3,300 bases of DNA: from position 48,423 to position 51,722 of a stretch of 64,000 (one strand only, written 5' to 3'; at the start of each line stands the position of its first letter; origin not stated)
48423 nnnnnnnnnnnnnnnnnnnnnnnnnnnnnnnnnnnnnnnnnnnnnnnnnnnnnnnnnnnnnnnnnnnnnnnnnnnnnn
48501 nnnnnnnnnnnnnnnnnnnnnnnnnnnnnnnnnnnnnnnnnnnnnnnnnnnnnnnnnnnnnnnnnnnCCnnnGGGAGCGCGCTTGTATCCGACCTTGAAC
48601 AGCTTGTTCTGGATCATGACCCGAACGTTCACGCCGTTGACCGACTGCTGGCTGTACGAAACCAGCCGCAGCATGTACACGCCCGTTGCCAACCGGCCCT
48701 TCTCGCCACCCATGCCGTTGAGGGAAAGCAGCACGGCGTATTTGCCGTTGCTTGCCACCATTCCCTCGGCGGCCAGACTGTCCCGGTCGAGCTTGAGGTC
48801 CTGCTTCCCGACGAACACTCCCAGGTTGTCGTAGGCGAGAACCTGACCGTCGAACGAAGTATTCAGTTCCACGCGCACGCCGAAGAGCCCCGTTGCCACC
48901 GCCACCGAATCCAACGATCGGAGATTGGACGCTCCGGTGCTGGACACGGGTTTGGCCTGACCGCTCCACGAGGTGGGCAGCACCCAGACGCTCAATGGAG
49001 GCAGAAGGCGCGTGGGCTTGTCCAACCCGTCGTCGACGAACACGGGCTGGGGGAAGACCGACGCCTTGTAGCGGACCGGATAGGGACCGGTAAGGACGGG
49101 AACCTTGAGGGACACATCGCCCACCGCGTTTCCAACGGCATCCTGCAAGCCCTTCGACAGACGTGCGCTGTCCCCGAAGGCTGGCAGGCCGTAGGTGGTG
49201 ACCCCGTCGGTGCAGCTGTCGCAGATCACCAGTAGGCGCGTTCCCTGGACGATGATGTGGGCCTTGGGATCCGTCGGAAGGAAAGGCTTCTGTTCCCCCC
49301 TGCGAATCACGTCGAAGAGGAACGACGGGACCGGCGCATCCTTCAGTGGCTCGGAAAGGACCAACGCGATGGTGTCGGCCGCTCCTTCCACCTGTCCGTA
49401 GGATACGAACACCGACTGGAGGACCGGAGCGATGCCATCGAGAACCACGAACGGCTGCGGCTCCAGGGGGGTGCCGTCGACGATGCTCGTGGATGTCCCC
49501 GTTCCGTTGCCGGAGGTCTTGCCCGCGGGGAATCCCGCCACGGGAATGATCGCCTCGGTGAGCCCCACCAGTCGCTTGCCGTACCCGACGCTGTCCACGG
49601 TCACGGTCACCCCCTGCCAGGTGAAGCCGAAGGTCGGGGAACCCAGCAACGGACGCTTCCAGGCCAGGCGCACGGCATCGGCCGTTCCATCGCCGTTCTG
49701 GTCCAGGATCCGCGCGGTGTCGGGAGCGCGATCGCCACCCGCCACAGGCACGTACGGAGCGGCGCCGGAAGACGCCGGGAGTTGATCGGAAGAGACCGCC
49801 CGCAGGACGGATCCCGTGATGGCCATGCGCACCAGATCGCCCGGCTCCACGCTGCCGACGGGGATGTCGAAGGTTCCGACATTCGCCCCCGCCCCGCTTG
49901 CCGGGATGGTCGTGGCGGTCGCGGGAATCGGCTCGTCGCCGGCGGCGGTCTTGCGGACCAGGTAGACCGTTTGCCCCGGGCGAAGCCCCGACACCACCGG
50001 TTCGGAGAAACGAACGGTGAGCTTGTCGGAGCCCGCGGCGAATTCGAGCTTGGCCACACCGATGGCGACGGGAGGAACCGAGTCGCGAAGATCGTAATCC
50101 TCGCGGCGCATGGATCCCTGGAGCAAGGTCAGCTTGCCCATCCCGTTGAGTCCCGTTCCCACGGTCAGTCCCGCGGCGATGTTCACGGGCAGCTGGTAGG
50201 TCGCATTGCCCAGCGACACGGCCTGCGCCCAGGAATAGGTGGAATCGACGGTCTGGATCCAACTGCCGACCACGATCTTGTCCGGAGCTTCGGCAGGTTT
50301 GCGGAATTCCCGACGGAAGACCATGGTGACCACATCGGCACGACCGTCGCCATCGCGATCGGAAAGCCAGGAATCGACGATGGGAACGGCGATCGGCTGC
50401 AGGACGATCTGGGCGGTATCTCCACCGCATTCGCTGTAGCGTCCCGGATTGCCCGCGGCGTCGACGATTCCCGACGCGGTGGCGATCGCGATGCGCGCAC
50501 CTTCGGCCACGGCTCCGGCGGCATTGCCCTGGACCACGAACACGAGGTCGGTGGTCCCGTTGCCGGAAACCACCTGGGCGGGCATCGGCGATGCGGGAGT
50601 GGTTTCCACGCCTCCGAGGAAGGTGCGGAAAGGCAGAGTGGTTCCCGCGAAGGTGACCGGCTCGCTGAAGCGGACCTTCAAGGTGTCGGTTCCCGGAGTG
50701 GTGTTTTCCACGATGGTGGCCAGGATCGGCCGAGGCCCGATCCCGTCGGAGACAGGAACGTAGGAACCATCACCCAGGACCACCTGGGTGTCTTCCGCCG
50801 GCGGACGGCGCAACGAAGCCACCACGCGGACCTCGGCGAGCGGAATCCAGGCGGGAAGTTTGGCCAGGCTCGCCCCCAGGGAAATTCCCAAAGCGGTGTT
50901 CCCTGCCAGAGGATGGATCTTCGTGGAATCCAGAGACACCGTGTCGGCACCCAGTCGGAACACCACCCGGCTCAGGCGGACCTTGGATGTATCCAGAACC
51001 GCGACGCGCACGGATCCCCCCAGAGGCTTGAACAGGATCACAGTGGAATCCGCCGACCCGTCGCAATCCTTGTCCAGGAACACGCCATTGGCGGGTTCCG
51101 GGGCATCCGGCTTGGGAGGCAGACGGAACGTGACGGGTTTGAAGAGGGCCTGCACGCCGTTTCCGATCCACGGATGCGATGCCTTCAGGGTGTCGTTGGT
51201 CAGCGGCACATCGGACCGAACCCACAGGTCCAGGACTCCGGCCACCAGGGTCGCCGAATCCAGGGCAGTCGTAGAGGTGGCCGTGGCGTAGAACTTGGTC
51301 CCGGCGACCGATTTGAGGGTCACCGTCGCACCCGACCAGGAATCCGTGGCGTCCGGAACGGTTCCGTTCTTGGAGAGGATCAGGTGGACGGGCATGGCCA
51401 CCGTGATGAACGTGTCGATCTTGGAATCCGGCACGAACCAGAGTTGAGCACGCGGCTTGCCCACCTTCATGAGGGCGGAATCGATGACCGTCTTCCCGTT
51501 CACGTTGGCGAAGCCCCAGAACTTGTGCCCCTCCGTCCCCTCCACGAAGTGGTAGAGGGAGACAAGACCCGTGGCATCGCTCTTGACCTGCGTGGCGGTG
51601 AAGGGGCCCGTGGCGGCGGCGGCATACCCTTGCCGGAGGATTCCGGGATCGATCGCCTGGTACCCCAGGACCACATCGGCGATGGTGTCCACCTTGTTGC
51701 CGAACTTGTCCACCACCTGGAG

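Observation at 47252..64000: Conserved outer-membrane biogenesis cluster (bamA-skp-lpxD ... fabZ-lpxA) split by about 13 kb encoding two giant paralogous surface proteins that bracket lpxC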

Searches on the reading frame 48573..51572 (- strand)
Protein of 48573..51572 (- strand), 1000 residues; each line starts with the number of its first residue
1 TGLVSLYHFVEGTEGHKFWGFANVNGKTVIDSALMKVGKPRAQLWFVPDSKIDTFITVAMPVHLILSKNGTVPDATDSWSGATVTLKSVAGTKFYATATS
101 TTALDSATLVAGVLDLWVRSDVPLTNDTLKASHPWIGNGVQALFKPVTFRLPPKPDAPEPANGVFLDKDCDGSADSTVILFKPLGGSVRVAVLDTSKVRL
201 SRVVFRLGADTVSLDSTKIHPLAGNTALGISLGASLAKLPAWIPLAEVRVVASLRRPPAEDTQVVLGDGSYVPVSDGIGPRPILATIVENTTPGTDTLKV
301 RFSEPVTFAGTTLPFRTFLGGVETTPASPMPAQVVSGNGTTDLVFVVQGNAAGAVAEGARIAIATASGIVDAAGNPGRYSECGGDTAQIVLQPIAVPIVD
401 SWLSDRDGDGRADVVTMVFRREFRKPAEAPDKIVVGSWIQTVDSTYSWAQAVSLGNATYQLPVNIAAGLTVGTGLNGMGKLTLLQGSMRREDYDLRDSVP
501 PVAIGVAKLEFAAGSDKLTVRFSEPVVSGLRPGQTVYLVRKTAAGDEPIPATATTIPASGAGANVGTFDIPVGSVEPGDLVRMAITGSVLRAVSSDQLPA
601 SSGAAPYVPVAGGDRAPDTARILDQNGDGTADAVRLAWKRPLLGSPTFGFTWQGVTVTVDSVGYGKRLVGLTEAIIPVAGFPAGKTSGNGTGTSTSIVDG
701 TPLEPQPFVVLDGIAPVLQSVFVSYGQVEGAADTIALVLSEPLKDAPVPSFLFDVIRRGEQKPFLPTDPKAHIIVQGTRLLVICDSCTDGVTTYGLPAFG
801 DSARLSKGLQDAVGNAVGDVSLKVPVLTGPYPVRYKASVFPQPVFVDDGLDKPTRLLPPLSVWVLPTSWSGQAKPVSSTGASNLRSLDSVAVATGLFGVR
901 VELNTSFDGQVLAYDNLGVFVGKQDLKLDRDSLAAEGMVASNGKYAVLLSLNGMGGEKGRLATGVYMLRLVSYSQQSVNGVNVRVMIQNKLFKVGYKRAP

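Call 45: predict_structure(alignment_id=A4)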
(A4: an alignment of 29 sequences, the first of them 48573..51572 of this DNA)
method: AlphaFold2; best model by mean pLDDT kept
length: 1000 residues; sequences in the alignment: 29
mean_pLDDT: 84.1   pTM: 0.41
mean pLDDT of the five models: 84.1, 82.9, 81.7, 81.3, 79.5
residues with pLDDT >= 90: 302; 70-90: 611; 50-70: 80; < 50: 7
segments of 3 or more residues with pLDDT < 50: 1-6
pLDDT, mean of each block of 10 residues (from residue 1): 44 73 64 73 85 90 91 89 92 91 92 93 90 85 91 86 86 85 84 87 86 88 89 65 79 82 84 88 87 84 89 85 68 87 89 81 85 82 77 84 86 90 83 84 85 90 85 83 82 88 89 85 83 73 89 76 82 88 85 83 84 85 92 90 85 89 70 89 89 83 85 94 83 91 83 90 81 89 82 86 93 90 88 81 79 74 85 80 75 87 88 90 89 87 87 65 90 78 82 85
secondary structure, 60 per line:
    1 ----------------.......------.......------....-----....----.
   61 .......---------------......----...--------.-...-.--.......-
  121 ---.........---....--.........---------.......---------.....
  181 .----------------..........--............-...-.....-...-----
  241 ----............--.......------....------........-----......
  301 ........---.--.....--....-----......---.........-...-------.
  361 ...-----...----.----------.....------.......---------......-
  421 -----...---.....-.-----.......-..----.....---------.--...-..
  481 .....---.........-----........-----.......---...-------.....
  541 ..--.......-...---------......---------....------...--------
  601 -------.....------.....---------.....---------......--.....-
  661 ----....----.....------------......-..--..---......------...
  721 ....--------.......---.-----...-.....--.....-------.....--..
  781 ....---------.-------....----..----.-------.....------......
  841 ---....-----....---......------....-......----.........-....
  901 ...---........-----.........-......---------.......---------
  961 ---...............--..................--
elements in order (helices of 4 or more, strands of 3 or more residues): E17-23 E30-36 E43-46 E52-55 E60-67 E83-88 E93-95 E106-108 E113-119 E124-132 H136-139 E142-150 E160-166 E176-181 E198-207 E210-215 E219-221 E227-231 E245-256 E259-265 E272-275 E282-289 E295-308 E315-319 E322-325 E331-336 E340-348 E360-363 E369-371 E387-391 E398-404 E414-419 E432-436 E444-447 E458-462 E479-485 E489-497 E503-510 E516-522 E526-528 E536-542 E545-551 E553-555 E565-570 E580-583 E590-592 E608-612 E619-623 E633-637 E647-652 E655-659 H665-668 E673-677 E690-695 E706-711 E718-724 E733-739 E753-757 E760-764 E772-776 E779-784 E802-805 E824-828 E835-840 E844-847 H853-856 E860-865 E872-875 H877-882 H889-895 E897-903 E907-914 E920-928 H930-935 E945-951 E964-978 E981-998

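Call 83: fold_search(model_id=the predicted structure, library=pdb)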
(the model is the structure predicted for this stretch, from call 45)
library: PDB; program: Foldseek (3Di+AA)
matches with E <= 10: 1764; with E <= 0.001: 141
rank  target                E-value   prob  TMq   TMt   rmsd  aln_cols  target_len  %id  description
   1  9gos                  4.0e-18  1.00  0.16  0.06  41.9      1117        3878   13  CryoEM structure of the native Chlamydomonas reinhardtii Flagella Membrane Glycoprotein 1B. (released 2025-05-07)
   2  8k53_A                4.8e-13  1.00  0.13  0.15  44.1      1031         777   11  Structure of the Dimeric Human CNTN2 Ig 1-6-FNIII 1-2 Domain in an Asymmetric State (released 2023-12-06)
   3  3b43                  1.2e-12  1.00  0.13  0.20  23.6       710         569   10  I-band fragment I65-I70 from titin (released 2008-01-22)
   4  9ijj_O                2.0e-12  1.00  0.13  0.10  37.1      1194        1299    9  In situ structure of the central apparatus in mouse sperm axoneme. (released 2025-06-04)
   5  8v29_C                2.4e-12  1.00  0.12  0.15  26.2      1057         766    9  Cryo-EM structure of human type I OSM receptor complex: model for full extracellular assembly (released 2024-11-20)
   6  5oj2_B                4.6e-12  1.00  0.14  0.18  54.0       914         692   11  Crystal structure of the chicken MDGA1 ectodomain (released 2017-08-23)
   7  7r5k_10               7.4e-12  1.00  0.14  0.09  31.9      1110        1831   10  Human nuclear pore complex (constricted) (released 2022-06-22)
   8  8k53_B                3.3e-11  1.00  0.10  0.15  36.7       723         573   12  Structure of the Dimeric Human CNTN2 Ig 1-6-FNIII 1-2 Domain in an Asymmetric State (released 2023-12-06)
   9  8qy6_A                1.1e-10  1.00  0.13  0.17  26.6       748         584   10  Structure of interleukin 6 (gp130 P496L mutant). (released 2024-02-21)
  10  8ave_B                1.3e-10  1.00  0.14  0.21  25.0       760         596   10  Human leptin in complex with the human LEP-R ectodomain fused to a C-terminal trimeric isoleucine GCN4 zipper (2:2 mod (released 2023-04-05)
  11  6grt_B                1.9e-10  1.00  0.09  0.12  32.9       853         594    8  Paired immunoglobulin-like receptor B (PirB) or Leukocyte immunoglobulin-like receptor subfamily B member 3 (LILRB3) f (released 2019-02-06)
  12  7q1y_A                2.8e-10  1.00  0.12  0.10  56.3      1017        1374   11  X-ray structure of human A2ML1 (released 2022-04-20)
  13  8wa2_D                5.4e-10  1.00  0.16  0.12  41.3      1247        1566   10  cryo-EM structure of native mastigonemes isolated from Chlamydomonas reinhardtii at 3.0 angstrom resolution (released 2024-04-10)
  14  6grt_A                6.8e-10  1.00  0.08  0.12  33.0       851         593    9  Paired immunoglobulin-like receptor B (PirB) or Leukocyte immunoglobulin-like receptor subfamily B member 3 (LILRB3) f (released 2019-02-06)
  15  1e07                  1.5e-09  1.00  0.16  0.22  23.3       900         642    9  Model of human carcinoembryonic antigen by homology modelling and curve-fitting to experimental solution scattering data (released 2000-07-04)
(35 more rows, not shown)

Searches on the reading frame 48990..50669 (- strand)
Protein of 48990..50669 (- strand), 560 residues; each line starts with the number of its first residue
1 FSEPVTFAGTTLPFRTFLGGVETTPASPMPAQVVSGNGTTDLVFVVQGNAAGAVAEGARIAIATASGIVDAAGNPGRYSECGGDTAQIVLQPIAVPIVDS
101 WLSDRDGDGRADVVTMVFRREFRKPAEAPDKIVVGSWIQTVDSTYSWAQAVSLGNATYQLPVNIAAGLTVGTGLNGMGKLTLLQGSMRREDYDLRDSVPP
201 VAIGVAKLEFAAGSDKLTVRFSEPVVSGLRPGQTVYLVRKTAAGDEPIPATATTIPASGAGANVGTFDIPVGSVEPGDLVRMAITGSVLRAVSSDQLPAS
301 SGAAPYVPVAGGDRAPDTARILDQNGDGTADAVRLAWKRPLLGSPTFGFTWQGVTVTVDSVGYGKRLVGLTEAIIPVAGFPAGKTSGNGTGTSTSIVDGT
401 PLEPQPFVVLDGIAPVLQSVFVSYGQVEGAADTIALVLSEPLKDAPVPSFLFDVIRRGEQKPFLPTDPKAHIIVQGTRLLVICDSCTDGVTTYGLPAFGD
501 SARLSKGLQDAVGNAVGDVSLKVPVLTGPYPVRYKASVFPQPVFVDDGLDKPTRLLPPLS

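Call 23: search_protein_families(library=pfam, proteins=[window:48990-50669:-], max_evalue=10)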
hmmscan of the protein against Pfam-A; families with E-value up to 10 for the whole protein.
window:48990-50669:- (560 aa): 1 family
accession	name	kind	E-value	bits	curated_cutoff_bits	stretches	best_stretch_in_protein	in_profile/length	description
PF13517.12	FG-GAP_3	-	5.5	8.1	26.9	0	104-115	1-12/61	FG-GAP-like repeat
